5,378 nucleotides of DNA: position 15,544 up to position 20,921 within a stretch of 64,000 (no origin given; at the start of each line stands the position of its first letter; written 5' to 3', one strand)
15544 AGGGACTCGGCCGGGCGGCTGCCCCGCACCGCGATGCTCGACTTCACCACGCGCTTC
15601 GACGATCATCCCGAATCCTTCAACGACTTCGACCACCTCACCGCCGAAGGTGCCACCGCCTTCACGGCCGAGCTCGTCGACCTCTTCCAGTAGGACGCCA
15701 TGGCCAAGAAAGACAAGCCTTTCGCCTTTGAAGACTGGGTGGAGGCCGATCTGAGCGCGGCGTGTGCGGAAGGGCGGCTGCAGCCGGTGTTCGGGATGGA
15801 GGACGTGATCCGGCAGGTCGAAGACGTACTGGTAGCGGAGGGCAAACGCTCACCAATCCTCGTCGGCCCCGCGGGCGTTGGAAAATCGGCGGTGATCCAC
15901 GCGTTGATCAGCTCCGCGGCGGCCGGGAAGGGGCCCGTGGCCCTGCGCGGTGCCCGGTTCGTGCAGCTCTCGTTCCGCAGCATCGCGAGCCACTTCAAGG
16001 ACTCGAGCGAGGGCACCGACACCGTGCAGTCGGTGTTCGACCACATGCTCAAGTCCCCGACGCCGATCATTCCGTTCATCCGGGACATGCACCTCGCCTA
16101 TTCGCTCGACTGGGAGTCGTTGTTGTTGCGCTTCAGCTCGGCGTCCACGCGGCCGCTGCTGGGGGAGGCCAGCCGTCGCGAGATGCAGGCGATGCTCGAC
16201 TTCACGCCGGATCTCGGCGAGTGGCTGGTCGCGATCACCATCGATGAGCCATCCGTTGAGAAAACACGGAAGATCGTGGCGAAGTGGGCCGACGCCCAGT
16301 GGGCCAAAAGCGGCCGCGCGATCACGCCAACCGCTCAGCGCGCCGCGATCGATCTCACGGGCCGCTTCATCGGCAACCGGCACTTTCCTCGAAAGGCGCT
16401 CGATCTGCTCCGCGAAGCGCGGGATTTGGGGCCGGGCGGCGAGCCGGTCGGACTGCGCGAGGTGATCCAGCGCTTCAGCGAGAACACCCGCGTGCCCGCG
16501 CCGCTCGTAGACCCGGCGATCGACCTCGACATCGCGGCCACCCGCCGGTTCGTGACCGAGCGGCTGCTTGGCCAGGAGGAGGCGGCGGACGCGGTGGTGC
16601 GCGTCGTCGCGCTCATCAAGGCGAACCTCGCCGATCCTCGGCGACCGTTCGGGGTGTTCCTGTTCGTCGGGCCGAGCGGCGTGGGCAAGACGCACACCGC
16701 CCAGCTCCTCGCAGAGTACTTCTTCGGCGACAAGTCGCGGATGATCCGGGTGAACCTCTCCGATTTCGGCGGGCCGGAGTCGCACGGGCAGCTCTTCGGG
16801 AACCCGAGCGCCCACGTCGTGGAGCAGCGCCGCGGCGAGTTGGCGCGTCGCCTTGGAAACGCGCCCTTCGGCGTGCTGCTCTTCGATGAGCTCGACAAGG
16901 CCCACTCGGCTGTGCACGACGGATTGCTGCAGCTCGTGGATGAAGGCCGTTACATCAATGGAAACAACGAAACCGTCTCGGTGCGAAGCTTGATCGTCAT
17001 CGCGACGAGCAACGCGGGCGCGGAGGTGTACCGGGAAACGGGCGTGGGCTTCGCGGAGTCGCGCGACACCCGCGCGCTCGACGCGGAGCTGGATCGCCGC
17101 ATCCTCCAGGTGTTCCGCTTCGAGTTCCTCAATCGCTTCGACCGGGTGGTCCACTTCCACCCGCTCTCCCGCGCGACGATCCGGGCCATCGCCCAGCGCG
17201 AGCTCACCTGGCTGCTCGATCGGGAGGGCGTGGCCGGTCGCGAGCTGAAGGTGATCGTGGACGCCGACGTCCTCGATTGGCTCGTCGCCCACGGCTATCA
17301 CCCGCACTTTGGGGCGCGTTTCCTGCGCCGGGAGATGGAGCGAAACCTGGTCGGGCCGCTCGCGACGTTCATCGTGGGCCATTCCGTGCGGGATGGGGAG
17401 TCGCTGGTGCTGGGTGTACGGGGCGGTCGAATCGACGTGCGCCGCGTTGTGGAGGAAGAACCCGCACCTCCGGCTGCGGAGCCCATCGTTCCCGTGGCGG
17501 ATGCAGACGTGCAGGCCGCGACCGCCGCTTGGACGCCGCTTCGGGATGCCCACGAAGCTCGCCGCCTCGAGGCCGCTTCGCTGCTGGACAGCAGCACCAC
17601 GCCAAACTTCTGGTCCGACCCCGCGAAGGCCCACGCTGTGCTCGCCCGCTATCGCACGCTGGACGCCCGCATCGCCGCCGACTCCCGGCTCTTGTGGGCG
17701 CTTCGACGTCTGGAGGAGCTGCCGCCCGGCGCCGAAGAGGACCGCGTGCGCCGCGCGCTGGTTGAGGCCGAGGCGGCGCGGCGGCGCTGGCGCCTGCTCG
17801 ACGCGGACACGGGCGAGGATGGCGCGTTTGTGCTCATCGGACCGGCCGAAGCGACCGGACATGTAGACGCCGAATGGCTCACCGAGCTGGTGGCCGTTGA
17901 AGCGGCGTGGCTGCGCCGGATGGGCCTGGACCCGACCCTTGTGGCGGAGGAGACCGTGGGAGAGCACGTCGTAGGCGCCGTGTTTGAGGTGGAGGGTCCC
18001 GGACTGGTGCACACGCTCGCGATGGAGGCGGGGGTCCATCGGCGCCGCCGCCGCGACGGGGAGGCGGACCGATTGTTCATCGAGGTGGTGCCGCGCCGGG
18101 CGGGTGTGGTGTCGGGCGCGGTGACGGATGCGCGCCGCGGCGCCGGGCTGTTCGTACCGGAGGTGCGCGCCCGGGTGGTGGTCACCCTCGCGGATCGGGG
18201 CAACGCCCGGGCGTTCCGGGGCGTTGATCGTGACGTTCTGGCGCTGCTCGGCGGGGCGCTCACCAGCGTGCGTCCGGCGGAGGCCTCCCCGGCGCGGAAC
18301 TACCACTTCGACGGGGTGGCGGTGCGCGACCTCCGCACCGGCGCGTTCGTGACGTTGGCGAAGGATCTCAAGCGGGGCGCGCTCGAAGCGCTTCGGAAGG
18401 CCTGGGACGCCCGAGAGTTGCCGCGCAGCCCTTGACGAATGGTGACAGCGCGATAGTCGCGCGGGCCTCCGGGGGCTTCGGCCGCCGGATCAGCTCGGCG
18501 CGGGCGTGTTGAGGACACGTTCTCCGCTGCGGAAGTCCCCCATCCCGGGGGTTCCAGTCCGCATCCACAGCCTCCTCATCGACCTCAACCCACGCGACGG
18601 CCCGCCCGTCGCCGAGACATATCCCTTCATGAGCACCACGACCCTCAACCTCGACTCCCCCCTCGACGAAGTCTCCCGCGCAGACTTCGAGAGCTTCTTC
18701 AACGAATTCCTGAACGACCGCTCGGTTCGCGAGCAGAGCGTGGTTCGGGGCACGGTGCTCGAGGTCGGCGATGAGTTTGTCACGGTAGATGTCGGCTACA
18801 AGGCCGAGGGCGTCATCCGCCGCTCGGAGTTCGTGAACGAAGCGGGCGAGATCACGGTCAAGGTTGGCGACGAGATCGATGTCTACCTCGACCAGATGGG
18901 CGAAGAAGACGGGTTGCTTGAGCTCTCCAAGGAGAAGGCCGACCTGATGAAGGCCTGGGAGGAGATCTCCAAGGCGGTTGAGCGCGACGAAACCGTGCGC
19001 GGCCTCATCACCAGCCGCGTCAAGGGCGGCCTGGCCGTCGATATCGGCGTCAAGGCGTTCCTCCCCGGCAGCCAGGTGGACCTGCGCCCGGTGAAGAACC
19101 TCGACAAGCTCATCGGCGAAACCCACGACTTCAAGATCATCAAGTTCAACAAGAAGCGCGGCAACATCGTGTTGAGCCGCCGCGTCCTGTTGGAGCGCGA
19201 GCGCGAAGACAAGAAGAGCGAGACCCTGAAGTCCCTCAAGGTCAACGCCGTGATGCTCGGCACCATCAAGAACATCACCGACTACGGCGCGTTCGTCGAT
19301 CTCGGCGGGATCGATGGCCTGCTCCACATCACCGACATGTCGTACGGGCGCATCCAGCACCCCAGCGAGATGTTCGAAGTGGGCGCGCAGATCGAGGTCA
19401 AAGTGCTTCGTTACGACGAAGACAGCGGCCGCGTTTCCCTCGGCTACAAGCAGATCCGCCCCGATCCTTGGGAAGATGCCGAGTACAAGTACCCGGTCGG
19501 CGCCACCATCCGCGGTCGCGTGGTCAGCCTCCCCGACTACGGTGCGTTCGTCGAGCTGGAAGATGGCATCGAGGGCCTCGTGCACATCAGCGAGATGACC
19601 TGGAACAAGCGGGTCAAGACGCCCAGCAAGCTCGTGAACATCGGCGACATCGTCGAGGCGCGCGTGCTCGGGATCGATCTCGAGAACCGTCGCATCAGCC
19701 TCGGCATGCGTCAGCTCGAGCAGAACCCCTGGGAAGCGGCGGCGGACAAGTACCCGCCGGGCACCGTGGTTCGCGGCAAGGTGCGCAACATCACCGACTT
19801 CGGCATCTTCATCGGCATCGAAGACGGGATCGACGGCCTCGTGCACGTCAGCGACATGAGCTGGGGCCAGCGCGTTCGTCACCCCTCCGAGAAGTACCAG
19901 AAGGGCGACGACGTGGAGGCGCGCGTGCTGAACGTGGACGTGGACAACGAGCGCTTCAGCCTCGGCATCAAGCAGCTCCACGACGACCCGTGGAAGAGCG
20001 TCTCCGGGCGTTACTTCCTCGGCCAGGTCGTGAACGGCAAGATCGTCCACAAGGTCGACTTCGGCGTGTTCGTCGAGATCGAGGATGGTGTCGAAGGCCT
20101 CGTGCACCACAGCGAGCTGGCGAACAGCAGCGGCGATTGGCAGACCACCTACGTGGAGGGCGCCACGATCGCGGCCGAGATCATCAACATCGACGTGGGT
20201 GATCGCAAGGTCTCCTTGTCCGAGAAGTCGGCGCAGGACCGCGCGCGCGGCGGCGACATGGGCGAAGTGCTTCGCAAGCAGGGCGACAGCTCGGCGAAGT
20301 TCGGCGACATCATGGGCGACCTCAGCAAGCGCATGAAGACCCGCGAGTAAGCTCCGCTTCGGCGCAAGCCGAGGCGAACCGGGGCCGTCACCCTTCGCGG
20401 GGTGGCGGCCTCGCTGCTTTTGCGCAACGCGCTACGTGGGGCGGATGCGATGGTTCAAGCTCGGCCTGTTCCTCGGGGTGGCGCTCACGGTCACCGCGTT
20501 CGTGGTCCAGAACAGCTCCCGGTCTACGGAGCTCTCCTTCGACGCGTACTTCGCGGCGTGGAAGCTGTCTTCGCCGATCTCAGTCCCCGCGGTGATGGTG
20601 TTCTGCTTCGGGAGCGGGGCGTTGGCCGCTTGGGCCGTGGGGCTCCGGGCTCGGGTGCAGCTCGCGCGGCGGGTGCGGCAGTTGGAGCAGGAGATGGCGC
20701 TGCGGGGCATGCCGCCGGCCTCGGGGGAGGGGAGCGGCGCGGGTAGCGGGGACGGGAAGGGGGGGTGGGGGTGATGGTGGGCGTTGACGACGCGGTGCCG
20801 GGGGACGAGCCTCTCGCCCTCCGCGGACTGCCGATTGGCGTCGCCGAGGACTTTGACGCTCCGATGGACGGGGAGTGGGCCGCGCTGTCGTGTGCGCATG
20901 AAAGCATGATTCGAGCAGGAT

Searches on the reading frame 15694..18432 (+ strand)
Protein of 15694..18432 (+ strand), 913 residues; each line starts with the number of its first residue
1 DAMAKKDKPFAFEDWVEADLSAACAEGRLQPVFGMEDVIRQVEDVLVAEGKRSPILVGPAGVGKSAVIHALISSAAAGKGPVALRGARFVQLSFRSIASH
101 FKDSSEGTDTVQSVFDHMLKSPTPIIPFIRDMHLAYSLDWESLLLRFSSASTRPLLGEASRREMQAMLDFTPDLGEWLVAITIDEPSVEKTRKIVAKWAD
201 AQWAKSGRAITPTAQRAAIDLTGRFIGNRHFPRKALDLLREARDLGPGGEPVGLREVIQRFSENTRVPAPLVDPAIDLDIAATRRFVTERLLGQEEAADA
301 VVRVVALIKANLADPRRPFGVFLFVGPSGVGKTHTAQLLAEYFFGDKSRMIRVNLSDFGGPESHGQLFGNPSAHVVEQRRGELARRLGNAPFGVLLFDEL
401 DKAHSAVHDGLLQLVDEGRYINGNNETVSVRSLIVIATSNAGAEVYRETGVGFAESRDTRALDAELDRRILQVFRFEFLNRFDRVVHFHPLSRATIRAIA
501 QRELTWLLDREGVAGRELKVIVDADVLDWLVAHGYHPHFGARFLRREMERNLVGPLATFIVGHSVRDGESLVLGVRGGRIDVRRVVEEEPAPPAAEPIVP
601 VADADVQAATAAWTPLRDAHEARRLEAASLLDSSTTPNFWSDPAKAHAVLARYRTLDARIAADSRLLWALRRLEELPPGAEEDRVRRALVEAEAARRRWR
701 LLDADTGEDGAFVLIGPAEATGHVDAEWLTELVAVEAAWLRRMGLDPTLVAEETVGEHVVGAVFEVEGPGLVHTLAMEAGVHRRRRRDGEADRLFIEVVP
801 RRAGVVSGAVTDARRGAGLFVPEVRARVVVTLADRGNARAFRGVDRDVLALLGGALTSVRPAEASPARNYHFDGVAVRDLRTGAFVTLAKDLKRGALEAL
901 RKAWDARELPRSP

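Call 38: search_protein_families(library=pfam, proteins=[window:15694-18432:+], max_evalue=0.0001)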
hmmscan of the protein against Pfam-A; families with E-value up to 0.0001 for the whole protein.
window:15694-18432:+ (913 aa): 11 families
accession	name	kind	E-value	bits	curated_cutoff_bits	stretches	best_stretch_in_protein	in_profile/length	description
PF07724.20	AAA_2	-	4.1e-32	112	27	1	317-484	1-165/166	AAA domain (Cdc48 subfamily)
PF00004.35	AAA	-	8.2e-14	52.6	21.2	1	323-440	2-109/131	ATPase family associated with various cellular activities (AAA)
PF10431.15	ClpB_D2-small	-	2.5e-11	43.9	21.9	1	491-571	1-79/81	C-terminal, D2-small domain, of ClpB protein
PF07728.20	AAA_5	-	1.4e-10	41.7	22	1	322-442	2-124/139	AAA domain (dynein-related subfamily)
PF00158.32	Sigma54_activat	-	7.4e-09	35.9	20.2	1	322-441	25-144/168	Sigma-54 interaction domain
PF13401.12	AAA_22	-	7.4e-08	33.2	27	0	320-409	6-102/130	AAA domain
PF13191.12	AAA_16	-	1.6e-07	32.4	32.6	0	32-101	2-66/167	AAA ATPase domain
PF20030.5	bpMoxR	-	1.3e-05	24.9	27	0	322-441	34-146/205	MoxR domain in the MoxR-vWA-beta-propeller ternary systems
PF03462.23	PCRF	-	6.6e-05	23.2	24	0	629-786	7-177/194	PCRF domain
PF20720.3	nSTAND3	-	6.9e-05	23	27.2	0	321-353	19-51/155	Novel STAND NTPase 3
PF12775.13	AAA_7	-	8.7e-05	22.6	25.8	0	48-75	30-57/181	P-loop containing dynein motor region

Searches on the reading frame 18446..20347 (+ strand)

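Call 39: search_protein_families(library=pfam, proteins=[window:18446-20347:+], max_evalue=0.0001)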
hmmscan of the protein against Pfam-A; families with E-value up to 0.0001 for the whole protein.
window:18446-20347:+ (634 aa): 6 families
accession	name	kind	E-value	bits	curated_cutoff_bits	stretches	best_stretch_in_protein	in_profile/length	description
PF00575.29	S1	-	3.8e-89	293.5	22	6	436-509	2-74/74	S1 RNA binding domain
PF23459.1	S1_RRP5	-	7.7e-24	84.5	27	1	438-498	3-62/72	RRP5 S1 domain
PF21710.3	Spt6_S1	-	1.4e-17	64.2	27.5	0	438-501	16-79/91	Spt6, S1/OB domain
PF13509.12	S1_2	-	7.8e-10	39.2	21.8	0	525-559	1-35/61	S1 domain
PF24685.1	OB_RRP5_4th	-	2.5e-07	31.1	31.5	0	463-497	38-71/92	RRP5 OB-fold domain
PF17092.11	PCB_OB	-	2.3e-05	25.5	27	0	351-420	31-101/111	Penicillin-binding protein OB-like domain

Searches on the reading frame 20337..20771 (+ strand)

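Call 56: search_protein_families(library=pfam, proteins=[window:20337-20771:+], max_evalue=0.001)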
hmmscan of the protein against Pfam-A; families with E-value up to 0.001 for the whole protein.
window:20337-20771:+ (145 aa): 1 family
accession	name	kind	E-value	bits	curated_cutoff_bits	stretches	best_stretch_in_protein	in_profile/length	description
PF06305.16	LapA_dom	-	1.3e-05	25.4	28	1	80-121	16-57/64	Lipopolysaccharide assembly protein A domain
